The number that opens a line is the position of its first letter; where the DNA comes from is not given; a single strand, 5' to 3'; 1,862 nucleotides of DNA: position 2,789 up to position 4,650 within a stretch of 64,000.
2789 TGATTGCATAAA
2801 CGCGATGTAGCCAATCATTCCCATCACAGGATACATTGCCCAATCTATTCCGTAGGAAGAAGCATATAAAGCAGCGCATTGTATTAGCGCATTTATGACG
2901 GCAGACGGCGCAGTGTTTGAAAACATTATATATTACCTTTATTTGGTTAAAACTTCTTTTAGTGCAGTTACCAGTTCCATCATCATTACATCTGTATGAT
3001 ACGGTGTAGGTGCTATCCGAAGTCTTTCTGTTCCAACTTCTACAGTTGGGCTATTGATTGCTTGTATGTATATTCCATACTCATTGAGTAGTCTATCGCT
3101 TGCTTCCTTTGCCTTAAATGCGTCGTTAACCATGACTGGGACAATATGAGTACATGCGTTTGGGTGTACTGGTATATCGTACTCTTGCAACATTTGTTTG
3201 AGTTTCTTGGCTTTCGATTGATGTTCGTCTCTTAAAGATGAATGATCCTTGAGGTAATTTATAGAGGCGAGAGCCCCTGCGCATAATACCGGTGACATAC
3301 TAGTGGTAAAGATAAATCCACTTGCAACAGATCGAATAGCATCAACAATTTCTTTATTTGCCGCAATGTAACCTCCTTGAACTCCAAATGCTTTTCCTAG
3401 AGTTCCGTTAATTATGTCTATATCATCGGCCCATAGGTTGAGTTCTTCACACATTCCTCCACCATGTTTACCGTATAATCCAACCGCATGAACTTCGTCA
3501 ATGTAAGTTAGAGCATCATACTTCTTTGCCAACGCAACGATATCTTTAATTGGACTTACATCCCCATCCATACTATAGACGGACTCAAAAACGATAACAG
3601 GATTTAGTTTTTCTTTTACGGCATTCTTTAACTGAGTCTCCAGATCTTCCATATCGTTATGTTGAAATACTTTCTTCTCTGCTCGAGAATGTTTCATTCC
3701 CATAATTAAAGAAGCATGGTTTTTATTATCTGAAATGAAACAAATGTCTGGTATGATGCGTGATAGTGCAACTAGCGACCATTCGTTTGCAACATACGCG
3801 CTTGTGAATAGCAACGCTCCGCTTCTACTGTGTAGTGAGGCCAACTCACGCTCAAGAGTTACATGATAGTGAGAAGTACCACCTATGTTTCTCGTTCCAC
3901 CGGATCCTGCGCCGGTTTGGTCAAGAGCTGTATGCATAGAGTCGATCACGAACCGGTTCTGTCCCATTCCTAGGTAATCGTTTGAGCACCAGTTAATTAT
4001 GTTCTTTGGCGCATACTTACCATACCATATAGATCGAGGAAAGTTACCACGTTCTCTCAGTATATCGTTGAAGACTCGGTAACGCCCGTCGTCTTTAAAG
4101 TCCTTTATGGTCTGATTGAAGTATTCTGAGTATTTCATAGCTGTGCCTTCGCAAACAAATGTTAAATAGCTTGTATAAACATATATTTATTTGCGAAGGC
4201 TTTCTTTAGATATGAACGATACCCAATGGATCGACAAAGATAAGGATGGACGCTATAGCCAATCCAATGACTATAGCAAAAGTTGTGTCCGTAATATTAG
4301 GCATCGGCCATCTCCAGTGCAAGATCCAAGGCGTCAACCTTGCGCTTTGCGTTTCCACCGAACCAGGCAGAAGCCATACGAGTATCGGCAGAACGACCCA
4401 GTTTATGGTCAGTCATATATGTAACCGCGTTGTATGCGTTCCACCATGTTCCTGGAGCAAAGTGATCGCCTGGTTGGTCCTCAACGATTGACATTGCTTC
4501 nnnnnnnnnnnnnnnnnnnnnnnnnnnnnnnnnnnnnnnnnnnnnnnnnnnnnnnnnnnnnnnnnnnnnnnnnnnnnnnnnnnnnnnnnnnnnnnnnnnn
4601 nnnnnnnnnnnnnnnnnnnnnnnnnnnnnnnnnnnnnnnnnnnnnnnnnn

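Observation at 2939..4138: Phage-encoded 5-aminolevulinate synthase (Shemin pathway)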

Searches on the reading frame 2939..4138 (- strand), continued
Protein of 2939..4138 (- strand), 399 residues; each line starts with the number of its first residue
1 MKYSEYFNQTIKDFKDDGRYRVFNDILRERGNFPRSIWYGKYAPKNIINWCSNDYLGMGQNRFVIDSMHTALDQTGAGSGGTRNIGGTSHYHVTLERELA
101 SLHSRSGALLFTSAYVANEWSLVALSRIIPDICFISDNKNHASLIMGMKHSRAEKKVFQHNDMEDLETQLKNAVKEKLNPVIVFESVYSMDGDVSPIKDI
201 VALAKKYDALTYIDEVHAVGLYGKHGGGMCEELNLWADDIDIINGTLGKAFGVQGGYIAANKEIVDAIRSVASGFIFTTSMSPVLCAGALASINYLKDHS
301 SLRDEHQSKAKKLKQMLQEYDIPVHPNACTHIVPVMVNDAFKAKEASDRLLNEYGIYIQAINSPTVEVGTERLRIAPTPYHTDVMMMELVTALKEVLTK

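Call 38: find_related_loci(query=window:2939-4138:-, collection=genome_contigs, flank=3000)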
Query window:2939-4138:- (399 aa) in genome_contigs; peptide patterns used: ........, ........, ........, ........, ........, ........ (x = any residue, [..] = any of these).
50 stretches matched a pattern; 23 encode a relative of the query (tblastn E <= 1e-3); 23 distinct loci.
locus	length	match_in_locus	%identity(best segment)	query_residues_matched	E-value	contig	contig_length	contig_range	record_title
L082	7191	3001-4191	84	1-397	0e+0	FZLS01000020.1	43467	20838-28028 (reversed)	Rhodobacteraceae bacterium Water_Bin34 genome assembly, contig: NODE_180_length_43467_cov_5.55095, whole genome shotgun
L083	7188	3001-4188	71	1-397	0e+0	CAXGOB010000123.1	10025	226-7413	MAG TPA_asm: uncultured Saprospiraceae bacterium isolate ERR594325_concoct_111 genome assembly, contig: ERZ6778423.7700,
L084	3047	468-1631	70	10-399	0e+0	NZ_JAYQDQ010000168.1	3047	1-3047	MAG: Vibrio sp. isolate 139583_S184_metabat_bins_sens.tsv.103 NODE_28147_length_3047_cov_3.219586, whole genome shotgun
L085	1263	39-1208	70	7-397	0e+0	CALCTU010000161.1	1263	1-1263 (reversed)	MAG TPA_asm: uncultured Alphaproteobacteria bacterium isolate ERR598976_bin.56_CONCOCT_v1.1_MAG genome assembly, contig:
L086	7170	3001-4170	70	7-397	0e+0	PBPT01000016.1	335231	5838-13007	MAG: Candidatus Neomarinimicrobiota bacterium isolate RS350 8480, whole genome shotgun sequence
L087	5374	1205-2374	69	7-397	0e+0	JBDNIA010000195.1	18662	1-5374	MAG: Crocinitomicaceae bacterium isolate concoct.5.WLB k141_481683, whole genome shotgun sequence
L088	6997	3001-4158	68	7-397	0e+0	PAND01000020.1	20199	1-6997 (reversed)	MAG: Flavobacteriales bacterium isolate SAT2756 20325, whole genome shotgun sequence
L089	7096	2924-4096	66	7-399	5e-179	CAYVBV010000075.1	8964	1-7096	MAG TPA_asm: uncultured Polynucleobacter sp. isolate SRP069133_co1_329 genome assembly, contig: NODE_9031_length_8964_co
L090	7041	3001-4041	35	45-396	4e-63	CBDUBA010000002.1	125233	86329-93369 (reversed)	MAG TPA_asm: uncultured Cyclobacteriaceae bacterium isolate ERR2431952_concoct_33 genome assembly, contig: ERZ23880211.6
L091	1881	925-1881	67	1-283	1e-58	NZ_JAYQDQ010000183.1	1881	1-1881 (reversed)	MAG: Vibrio sp. isolate 139583_S184_metabat_bins_sens.tsv.103 NODE_54691_length_1881_cov_2.388828, whole genome shotgun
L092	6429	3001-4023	34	45-394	7e-56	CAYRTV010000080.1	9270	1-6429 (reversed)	MAG TPA_asm: uncultured Eubacteriales bacterium isolate binchicken_co8_188 genome assembly, contig: NODE_14449_length_92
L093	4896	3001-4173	32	2-398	9e-55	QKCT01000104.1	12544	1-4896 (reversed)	MAG: Bacillota bacterium isolate SZUA-431 scaffold_16516, whole genome shotgun sequence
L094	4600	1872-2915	34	45-397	7e-55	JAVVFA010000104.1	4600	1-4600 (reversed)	MAG: Candidatus Izemoplasmatales bacterium isolate TamC13-35 NODE_104_length_4600_cov_3.512271, whole genome shotgun seq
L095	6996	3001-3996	33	45-382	2e-52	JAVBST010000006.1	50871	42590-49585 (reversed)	MAG: Oscillospiraceae bacterium isolate EPI_MAG_00231 c_000004159046, whole genome shotgun sequence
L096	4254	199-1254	33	45-399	4e-52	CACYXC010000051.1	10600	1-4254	MAG: Ruminococcaceae bacterium isolate RUG12356 genome assembly, contig: RUG12356_asm_51, whole genome shotgun sequence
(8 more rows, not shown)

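Call 40: find_encoding_contigs(protein=P0004, flank=2000, max_places=2)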
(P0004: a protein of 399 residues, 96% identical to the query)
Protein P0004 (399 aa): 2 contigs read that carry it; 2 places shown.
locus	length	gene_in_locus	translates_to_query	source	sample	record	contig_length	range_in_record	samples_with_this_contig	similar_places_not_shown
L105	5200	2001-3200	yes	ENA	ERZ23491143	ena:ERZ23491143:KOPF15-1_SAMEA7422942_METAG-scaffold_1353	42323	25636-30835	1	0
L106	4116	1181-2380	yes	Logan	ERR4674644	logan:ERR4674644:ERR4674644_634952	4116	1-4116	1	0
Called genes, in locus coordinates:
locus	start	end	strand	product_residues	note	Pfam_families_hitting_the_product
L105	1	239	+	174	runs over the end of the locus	-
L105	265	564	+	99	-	-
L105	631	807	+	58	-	-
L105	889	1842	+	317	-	PF06067:DUF932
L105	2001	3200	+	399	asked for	PF00155:Aminotran_1_2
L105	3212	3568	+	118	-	-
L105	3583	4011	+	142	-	PF01583:APS_kinase, PF13238:AAA_18, PF13521:AAA_28 (weak), PF13671:AAA_33 (weak)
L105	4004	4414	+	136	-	-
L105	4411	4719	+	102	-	PF11126:Phage_DsbA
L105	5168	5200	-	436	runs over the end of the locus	PF07068:Gp23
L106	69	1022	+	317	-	PF06067:DUF932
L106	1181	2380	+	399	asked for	PF00155:Aminotran_1_2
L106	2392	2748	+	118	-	-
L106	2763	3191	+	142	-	PF01583:APS_kinase, PF13238:AAA_18, PF13521:AAA_28 (weak), PF13671:AAA_33 (weak)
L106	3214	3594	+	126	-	-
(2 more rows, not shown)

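Call 41: find_encoding_contigs(protein=P0006, flank=2000, max_places=2)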
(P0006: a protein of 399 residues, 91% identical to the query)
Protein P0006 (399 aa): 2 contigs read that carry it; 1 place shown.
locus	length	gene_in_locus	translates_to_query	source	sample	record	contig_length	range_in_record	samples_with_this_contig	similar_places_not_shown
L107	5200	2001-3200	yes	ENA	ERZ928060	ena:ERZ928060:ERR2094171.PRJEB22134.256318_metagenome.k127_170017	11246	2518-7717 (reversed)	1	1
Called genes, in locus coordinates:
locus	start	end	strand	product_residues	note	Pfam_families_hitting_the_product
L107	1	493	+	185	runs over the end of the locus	-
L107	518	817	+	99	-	-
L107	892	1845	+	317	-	PF06067:DUF932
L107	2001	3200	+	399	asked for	PF00155:Aminotran_1_2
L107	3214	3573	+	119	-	-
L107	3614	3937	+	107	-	PF11126:Phage_DsbA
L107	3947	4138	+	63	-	-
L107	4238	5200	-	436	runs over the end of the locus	PF07068:Gp23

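Call 42: find_encoding_contigs(protein=P0002, flank=2000, max_places=2)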
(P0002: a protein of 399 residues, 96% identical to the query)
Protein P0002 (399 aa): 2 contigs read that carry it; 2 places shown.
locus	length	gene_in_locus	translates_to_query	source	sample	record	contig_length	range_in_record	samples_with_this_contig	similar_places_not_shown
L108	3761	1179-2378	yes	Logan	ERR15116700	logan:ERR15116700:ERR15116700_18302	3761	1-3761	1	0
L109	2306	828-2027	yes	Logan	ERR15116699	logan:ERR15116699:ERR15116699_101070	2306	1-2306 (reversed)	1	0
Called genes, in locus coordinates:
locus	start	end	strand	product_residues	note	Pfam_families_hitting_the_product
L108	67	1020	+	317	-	PF06067:DUF932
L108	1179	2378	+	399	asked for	PF00155:Aminotran_1_2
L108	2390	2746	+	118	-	-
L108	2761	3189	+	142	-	PF01583:APS_kinase, PF13238:AAA_18, PF13521:AAA_28 (weak), PF13671:AAA_33 (weak)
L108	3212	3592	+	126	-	-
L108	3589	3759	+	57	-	?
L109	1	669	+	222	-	?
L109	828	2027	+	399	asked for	PF00155:Aminotran_1_2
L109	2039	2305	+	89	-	?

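Call 43: find_encoding_contigs(protein=P0005, flank=2000, max_places=2)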
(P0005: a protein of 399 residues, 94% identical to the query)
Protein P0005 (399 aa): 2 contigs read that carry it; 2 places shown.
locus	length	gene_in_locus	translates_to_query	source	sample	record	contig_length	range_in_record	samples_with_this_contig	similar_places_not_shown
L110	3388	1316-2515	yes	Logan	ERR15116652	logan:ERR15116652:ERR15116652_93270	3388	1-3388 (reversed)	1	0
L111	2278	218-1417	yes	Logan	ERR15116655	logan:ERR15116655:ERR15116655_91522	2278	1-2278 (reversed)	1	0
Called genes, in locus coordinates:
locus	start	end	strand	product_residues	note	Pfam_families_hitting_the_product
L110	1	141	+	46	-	?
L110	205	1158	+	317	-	PF06067:DUF932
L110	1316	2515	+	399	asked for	PF00155:Aminotran_1_2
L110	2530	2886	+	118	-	-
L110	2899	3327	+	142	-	PF01583:APS_kinase, PF13238:AAA_18, PF13521:AAA_28 (weak), PF13671:AAA_33 (weak)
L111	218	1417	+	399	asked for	PF00155:Aminotran_1_2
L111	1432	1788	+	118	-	-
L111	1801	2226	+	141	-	PF01583:APS_kinase, PF13238:AAA_18, PF13521:AAA_28 (weak), PF13671:AAA_33 (weak)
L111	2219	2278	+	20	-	?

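Call 71: predict_structure(alignment_id=A2)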
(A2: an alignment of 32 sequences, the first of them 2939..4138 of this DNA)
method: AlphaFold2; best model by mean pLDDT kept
length: 399 residues; sequences in the alignment: 32
mean_pLDDT: 77.6   pTM: 0.81
mean pLDDT of the five models: 77.6, 73.8, 72.1, 66.3, 59.4
residues with pLDDT >= 90: 111; 70-90: 202; 50-70: 38; < 50: 48
segments of 3 or more residues with pLDDT < 50: 18-47, 78-87, 274-279
pLDDT, mean of each block of 10 residues (from residue 1): 84 65 32 26 40 69 73 55 45 84 90 78 89 89 64 89 97 97 83 85 96 89 87 86 88 84 87 51 78 85 86 91 81 85 84 79 74 85 88 86
secondary structure, 60 per line:
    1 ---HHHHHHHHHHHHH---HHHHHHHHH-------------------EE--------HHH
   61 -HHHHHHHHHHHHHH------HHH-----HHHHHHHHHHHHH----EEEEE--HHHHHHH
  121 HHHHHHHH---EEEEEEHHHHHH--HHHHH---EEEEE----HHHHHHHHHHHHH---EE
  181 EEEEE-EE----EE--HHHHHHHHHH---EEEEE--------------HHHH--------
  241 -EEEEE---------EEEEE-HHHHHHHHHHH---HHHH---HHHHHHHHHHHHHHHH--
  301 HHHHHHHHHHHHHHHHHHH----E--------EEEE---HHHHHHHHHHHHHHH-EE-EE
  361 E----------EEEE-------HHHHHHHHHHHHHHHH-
elements in order: H4-16 H20-28 H62-75 H90-102 E107-111 H114-128 E132-137 H138-143 H146-150 E154-158 H163-175 E179-185 H197-206 E210-214 H229-232 E242-246 E256-260 H262-272 H276-279 H283-298 H301-319 E333-336 H340-354 E359-361 E372-375 H383-398

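Call 73: fold_search(model_id=the predicted structure, library=pdb)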
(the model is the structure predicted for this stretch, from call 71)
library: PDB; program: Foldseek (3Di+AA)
matches with E <= 10: 1906; with E <= 0.001: 1589
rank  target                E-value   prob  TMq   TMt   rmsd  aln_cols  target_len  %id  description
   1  7x98_B                8.1e-41  1.00  0.82  0.82  12.8       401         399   50  5-Aminolevulinate synthase HemA from Rhodopseudomonas palustris (released 2023-03-08)
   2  7x98_A                3.2e-40  1.00  0.82  0.82  12.8       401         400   50  5-Aminolevulinate synthase HemA from Rhodopseudomonas palustris (released 2023-03-08)
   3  2bwn_D                3.8e-39  1.00  0.81  0.81  12.9       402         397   48  5-Aminolevulinate Synthase from Rhodobacter capsulatus (released 2005-09-27)
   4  2bwn_E                4.0e-39  1.00  0.81  0.81  11.4       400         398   46  5-Aminolevulinate Synthase from Rhodobacter capsulatus (released 2005-09-27)
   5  2bwo_B                4.4e-39  1.00  0.80  0.80  11.2       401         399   46  5-Aminolevulinate Synthase from Rhodobacter capsulatus in complex with succinyl-CoA (released 2005-09-27)
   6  2bwn_B                6.2e-39  1.00  0.80  0.81  12.9       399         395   49  5-Aminolevulinate Synthase from Rhodobacter capsulatus (released 2005-09-27)
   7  2bwo_A                9.0e-39  1.00  0.80  0.80  11.3       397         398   46  5-Aminolevulinate Synthase from Rhodobacter capsulatus in complex with succinyl-CoA (released 2005-09-27)
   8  2bwp_B                1.8e-38  1.00  0.80  0.80  13.0       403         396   49  5-Aminolevulinate Synthase from Rhodobacter capsulatus in complex with glycine (released 2005-09-27)
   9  2bwn_A                4.9e-38  1.00  0.81  0.81  11.7       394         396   49  5-Aminolevulinate Synthase from Rhodobacter capsulatus (released 2005-09-27)
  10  5txt_D                1.6e-37  1.00  0.81  0.73   2.8       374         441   46  Structure of asymmetric apo/holo ALAS dimer from S. cerevisiae (released 2018-03-28)
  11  8eim_A                4.2e-37  1.00  0.80  0.70   9.9       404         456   42  Structure of ALAS with C-terminal truncation from S. cerevisiae (released 2023-03-15)
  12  9dzo_C                4.9e-37  1.00  0.81  0.70  10.5       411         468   42  Structure of ALAS bound to succinyl-CoA from S. cerevisiae (released 2025-10-22)
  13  9dzo_A                4.9e-37  1.00  0.81  0.68  10.5       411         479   42  Structure of ALAS bound to succinyl-CoA from S. cerevisiae (released 2025-10-22)
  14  9dz7_F                6.1e-37  1.00  0.80  0.69   2.8       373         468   46  Structure of ALAS bound to glycine from S. cerevisiae (released 2025-10-22)
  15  9dz7_D                6.8e-37  1.00  0.81  0.70   2.9       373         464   46  Structure of ALAS bound to glycine from S. cerevisiae (released 2025-10-22)
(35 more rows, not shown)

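Call 79: find_encoding_contigs(protein=P0008, flank=10000, max_places=1)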
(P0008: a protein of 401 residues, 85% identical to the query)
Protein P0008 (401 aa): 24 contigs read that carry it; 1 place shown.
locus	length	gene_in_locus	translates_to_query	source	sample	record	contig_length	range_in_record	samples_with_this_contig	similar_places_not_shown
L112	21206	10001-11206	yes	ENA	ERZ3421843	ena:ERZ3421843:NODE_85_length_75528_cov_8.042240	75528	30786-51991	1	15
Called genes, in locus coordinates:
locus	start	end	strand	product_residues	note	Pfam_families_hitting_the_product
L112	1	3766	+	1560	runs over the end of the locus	-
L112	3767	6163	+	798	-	PF00082:Peptidase_S8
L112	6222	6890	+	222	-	PF12705:PDDEXK_1 (faint)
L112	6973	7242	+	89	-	-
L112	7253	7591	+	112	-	-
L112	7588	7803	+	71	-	-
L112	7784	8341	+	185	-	-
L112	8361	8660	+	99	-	-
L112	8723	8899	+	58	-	-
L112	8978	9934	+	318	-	PF06067:DUF932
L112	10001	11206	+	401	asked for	PF00155:Aminotran_1_2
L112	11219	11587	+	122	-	-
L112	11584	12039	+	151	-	PF01583:APS_kinase (weak), PF13671:AAA_33 (weak)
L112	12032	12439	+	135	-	-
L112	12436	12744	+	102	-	PF11126:Phage_DsbA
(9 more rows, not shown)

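Call 80: find_encoding_contigs(protein=P0014, flank=10000, max_places=1)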
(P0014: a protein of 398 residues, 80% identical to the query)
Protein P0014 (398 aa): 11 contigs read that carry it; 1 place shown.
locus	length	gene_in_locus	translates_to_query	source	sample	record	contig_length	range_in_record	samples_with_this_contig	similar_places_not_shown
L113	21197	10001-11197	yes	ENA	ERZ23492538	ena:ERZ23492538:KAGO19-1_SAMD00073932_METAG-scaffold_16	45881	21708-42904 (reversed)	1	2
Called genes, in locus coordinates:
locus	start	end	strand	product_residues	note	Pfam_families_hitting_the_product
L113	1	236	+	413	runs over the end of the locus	-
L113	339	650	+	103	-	-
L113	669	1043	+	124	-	PF23837:DUF7207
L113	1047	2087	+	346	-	-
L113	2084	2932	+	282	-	PF00182:Glyco_hydro_19 (faint), PF01471:PG_binding_1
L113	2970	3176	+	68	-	-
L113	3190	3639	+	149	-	-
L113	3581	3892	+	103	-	-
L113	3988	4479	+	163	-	-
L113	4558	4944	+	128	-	-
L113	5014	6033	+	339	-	-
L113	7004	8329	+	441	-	PF03477:ATP-cone, PF00268:Ribonuc_red_sm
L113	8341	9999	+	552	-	PF00317:Ribonuc_red_lgN (weak), PF02867:Ribonuc_red_lgC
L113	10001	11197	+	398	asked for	PF00155:Aminotran_1_2, PF01053:Cys_Met_Meta_PP (weak)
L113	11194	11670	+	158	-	PF04304:DUF454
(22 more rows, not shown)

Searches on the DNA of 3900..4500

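Call 83: search_rna_families(source=window, start=3900, end=4500, threshold=evalue, max_evalue=1)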
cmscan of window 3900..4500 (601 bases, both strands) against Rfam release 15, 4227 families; matches with E-value up to 1: 0.
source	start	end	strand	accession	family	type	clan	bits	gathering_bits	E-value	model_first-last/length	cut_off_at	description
